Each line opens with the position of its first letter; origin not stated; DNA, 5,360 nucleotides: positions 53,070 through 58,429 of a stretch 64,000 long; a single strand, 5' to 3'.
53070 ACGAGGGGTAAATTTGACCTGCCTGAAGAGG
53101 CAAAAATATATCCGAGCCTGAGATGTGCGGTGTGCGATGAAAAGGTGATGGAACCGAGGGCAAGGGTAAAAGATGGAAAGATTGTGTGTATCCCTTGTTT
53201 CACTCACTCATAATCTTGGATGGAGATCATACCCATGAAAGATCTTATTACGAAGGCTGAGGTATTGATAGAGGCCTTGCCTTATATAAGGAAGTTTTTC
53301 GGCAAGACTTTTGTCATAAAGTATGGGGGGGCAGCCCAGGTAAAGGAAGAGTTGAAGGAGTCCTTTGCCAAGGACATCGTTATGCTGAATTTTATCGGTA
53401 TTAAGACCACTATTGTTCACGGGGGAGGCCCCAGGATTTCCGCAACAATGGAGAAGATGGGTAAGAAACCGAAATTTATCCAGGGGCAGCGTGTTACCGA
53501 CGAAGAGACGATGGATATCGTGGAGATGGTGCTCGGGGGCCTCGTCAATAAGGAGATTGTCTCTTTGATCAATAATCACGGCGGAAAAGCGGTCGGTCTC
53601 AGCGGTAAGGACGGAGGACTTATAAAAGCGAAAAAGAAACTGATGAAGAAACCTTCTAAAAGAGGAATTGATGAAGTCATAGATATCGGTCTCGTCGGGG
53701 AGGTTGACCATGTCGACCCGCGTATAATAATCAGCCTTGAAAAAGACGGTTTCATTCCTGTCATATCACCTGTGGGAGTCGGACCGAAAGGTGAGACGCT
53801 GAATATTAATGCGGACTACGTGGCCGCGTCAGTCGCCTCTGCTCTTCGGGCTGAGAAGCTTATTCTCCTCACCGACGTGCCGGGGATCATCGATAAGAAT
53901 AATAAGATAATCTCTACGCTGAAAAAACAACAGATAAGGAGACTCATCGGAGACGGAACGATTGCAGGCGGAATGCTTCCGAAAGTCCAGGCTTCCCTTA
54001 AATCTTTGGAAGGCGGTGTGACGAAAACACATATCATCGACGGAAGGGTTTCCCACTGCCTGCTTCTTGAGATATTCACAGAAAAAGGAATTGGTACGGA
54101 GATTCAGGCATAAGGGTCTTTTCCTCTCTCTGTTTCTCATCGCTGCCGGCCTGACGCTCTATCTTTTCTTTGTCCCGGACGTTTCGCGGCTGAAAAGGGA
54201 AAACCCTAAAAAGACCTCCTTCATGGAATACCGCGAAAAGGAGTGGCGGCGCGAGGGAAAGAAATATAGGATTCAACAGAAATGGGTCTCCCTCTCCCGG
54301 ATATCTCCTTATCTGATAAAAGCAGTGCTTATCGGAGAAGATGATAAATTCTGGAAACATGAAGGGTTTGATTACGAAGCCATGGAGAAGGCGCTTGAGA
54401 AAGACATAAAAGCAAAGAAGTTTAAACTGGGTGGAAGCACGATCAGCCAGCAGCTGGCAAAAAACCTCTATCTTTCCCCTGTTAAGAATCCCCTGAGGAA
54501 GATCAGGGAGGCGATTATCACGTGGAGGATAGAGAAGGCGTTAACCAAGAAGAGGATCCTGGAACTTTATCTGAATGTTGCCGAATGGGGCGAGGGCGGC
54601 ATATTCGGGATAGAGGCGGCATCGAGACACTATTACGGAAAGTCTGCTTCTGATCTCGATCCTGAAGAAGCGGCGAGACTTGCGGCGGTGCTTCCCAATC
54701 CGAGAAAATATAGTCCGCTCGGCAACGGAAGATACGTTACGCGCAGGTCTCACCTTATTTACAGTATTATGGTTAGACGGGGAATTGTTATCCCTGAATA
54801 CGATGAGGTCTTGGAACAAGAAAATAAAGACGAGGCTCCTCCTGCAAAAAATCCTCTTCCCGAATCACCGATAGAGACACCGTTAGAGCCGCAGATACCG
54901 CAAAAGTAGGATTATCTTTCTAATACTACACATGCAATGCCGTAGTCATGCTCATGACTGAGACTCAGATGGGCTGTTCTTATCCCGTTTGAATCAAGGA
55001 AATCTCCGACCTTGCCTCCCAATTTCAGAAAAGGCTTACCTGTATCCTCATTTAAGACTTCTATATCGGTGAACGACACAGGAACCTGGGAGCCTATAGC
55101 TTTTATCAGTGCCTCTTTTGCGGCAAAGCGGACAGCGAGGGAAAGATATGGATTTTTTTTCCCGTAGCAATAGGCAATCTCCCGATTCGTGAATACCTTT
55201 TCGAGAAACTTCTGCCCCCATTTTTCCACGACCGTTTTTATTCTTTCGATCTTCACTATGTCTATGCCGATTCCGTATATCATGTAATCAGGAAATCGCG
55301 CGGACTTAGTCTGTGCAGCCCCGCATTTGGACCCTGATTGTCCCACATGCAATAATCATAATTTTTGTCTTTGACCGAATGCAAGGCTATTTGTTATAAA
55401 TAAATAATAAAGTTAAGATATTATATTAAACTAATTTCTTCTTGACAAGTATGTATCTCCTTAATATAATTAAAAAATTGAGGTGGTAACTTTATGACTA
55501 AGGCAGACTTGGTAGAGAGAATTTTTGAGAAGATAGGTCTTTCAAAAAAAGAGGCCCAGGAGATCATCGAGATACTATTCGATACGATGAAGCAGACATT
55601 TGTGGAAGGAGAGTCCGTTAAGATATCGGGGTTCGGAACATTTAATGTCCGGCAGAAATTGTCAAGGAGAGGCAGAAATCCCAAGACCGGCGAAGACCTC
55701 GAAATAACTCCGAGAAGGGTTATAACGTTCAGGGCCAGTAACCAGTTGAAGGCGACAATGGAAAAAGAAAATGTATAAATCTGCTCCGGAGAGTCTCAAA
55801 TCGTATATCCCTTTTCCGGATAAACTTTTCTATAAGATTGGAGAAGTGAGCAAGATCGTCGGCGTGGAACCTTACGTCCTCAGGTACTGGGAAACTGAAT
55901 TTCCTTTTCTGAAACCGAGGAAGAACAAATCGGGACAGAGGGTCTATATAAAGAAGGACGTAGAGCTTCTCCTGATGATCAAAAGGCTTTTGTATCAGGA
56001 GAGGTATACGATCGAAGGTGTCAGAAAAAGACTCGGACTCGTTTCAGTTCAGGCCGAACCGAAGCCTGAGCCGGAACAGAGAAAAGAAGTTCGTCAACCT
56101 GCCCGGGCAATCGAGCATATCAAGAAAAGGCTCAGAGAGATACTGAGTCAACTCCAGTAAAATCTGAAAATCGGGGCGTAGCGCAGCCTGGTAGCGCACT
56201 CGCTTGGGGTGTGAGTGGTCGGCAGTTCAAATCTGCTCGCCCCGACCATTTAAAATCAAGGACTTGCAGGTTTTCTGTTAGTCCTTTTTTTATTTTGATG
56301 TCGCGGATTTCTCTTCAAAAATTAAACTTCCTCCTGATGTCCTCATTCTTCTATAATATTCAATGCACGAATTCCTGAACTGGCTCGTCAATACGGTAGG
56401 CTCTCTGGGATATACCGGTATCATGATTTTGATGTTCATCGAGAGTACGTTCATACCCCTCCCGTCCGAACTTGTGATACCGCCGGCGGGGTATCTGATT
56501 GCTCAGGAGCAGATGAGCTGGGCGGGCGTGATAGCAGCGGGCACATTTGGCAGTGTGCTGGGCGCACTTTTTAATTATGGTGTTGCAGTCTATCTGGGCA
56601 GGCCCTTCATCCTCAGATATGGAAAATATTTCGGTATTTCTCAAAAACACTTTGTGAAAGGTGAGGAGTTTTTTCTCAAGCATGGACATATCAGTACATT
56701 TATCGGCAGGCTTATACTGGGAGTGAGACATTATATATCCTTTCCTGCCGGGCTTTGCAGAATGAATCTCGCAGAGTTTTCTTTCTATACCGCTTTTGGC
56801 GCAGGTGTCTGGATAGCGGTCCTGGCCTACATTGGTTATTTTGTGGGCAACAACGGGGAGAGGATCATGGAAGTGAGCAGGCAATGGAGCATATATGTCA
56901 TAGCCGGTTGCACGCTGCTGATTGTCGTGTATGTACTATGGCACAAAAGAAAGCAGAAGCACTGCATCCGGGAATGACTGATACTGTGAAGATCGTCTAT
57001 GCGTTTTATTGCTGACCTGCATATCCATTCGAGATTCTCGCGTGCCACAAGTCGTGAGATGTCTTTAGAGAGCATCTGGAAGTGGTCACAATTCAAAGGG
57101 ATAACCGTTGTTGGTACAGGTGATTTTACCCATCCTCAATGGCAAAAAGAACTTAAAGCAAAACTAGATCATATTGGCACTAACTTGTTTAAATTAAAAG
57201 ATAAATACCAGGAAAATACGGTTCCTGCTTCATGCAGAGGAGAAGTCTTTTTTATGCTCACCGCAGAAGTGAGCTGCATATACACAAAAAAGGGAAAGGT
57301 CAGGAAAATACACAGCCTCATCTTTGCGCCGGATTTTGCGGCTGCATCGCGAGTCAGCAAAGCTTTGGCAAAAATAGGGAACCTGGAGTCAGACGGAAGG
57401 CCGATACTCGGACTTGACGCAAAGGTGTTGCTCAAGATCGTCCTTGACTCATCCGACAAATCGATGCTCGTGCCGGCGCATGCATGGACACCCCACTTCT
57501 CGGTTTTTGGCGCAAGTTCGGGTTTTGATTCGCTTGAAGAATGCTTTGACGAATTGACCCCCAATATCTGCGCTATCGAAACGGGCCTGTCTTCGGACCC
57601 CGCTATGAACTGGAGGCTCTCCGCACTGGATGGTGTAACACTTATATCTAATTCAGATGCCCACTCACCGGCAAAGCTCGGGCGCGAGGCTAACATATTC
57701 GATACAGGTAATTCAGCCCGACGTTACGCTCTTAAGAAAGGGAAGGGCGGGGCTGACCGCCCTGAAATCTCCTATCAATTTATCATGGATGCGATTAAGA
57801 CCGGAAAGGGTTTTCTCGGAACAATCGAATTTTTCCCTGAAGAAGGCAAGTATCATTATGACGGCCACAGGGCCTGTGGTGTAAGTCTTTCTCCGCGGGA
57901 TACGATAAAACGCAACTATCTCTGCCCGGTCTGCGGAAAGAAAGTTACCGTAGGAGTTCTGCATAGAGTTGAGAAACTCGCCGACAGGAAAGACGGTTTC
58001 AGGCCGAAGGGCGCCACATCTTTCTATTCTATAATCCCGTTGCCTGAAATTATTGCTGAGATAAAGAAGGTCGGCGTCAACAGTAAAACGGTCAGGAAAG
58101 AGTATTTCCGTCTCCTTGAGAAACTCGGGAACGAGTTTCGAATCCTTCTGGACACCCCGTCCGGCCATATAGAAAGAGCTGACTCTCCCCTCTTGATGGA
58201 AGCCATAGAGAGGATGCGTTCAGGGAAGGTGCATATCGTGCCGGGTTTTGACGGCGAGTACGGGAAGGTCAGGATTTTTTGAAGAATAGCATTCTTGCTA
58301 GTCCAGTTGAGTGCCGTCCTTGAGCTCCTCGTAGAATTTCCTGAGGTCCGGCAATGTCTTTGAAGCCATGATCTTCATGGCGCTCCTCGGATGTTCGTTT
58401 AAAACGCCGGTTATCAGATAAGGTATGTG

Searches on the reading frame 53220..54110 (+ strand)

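Call 47: search_protein_families(library=ncbifam, max_evalue=0.00001, proteins=[window:53220-54110:+])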
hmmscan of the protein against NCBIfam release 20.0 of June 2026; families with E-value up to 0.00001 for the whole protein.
window:53220-54110:+ (297 aa): 14 families
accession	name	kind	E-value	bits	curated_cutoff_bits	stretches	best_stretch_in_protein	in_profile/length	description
TIGR00761.1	argB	equivalog_domain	3.9e-76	255.6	151.3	1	30-272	1-231/231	acetylglutamate kinase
NF003641.0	PRK05279.1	equivalog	3.4e-48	164.6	344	1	15-296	12-290/441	amino-acid N-acetyltransferase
TIGR01890.1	N-Ac-Glu-synth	equivalog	4.3e-46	157.7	202.85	1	16-296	5-278/429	amino-acid N-acetyltransferase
NF010659.0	PRK14058.1-1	equivalog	4.9e-46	157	223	1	31-282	2-256/267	[LysW]-aminoadipate kinase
NF010662.0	PRK14058.1-4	equivalog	3.1e-38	131.5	194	1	32-279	3-248/264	[LysW]-aminoadipate/[LysW]-glutamate kinase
NF003387.0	PRK04531.1-2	equivalog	9.9e-35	119.8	426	1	31-295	39-286/441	acetylglutamate kinase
NF010661.0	PRK14058.1-3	equivalog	5.3e-34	117.6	251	1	30-282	2-260/283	acetylglutamate/acetylaminoadipate kinase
NF003386.0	PRK04531.1-1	equivalog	1.9e-23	83.1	417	1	29-295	41-291/442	acetylglutamate kinase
NF010660.0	PRK14058.1-2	equivalog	2.9e-18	66.6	241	1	32-275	3-241/249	[LysW]-aminoadipate/[LysW]-glutamate kinase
NF040647.1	IPPK_Arch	equivalog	5.1e-12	45.6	120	1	163-295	117-259/259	isopentenyl phosphate kinase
TIGR00746.1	arcC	equivalog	2.2e-07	30.2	358.25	1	169-268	183-285/309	carbamate kinase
NF009007.0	PRK12352.1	subfamily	3.9e-07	29.3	266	1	177-273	195-295/316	carbamate kinase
TIGR01027.1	proB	equivalog_domain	9.4e-07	28.3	186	1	199-296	146-252/363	glutamate 5-kinase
NF009008.0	PRK12354.1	subfamily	1.5e-06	27.6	361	1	176-270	183-278/308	carbamate kinase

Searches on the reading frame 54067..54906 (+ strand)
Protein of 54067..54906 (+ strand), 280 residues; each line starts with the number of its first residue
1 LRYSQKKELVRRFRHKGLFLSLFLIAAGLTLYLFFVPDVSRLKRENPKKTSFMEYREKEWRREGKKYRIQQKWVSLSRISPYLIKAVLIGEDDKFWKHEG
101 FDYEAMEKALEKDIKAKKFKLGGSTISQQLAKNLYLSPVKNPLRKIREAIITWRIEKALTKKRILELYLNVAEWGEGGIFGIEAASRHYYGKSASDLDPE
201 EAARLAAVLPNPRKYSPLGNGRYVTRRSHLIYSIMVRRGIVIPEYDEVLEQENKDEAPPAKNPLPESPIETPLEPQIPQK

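Call 47: search_protein_families(library=ncbifam, max_evalue=0.00001, proteins=[window:54067-54906:+])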
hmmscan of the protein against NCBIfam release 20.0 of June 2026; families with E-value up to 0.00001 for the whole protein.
window:54067-54906:+ (280 aa): 13 families
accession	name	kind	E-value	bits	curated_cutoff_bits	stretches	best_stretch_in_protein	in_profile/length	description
TIGR02070.1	mono_pep_trsgly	equivalog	5.6e-69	232.1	182.65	1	23-236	6-219/224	monofunctional biosynthetic peptidoglycan transglycosylase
TIGR02074.1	PBP_1a_fam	subfamily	2.5e-52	178.4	508.75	1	71-252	2-183/535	PBP1A family penicillin-binding protein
NF051885.1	tranpepglycosPbpC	equivalog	1.1e-40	139.8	900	1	73-254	77-257/632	multimodular transpeptidase-transglycosylase PbpC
TIGR02073.1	PBP_1c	equivalog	8.9e-37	127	494.2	1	66-247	28-208/728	penicillin-binding protein 1C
NF038276.1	strep_PBP2A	exception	1.6e-34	119.3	1100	1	6-241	26-261/716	penicillin-binding protein PBP2A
NF008643.0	PRK11636.1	equivalog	6.2e-31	107.4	1263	1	64-249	62-244/850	peptidoglycan glycosyltransferase/peptidoglycan DD-transpeptidase MrcA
TIGR02071.1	PBP_1b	equivalog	4.2e-30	104.5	717.75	1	71-244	147-323/729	penicillin-binding protein 1B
NF038272.1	strep_PBP1A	exception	1.1e-24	86.7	1075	1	19-251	17-251/658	penicillin-binding protein PBP1A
NF011423.0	PRK14850.1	equivalog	8.6e-24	83.9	1275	1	73-241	159-330/764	penicillin-binding protein 1b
NF010008.0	PRK13481.1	equivalog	3.8e-23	82.1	270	1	65-194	74-201/269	glycosyltransferase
NF008414.0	PRK11240.1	equivalog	7.8e-23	80.4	1121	1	69-226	62-214/774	peptidoglycan glycosyltransferase PbpC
NF007061.0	PRK09506.1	equivalog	1.8e-22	79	1120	1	70-249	210-392/825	bifunctional glycosyl transferase/transpeptidase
NF038274.1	strep_PBP1B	exception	1.1e-19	70.3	1225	1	73-242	84-257/745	penicillin-binding protein PBP1B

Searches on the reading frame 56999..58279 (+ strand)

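Call 47: search_protein_families(library=ncbifam, max_evalue=0.00001, proteins=[window:56999-58279:+])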
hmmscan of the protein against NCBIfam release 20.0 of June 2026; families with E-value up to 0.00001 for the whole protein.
window:56999-58279:+ (427 aa): 1 family
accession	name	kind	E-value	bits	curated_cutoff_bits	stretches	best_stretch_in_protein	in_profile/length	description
TIGR00375.1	TIGR00375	hypoth_equivalog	1.3e-50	172.8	326.6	1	5-424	2-374/374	TIGR00375 family protein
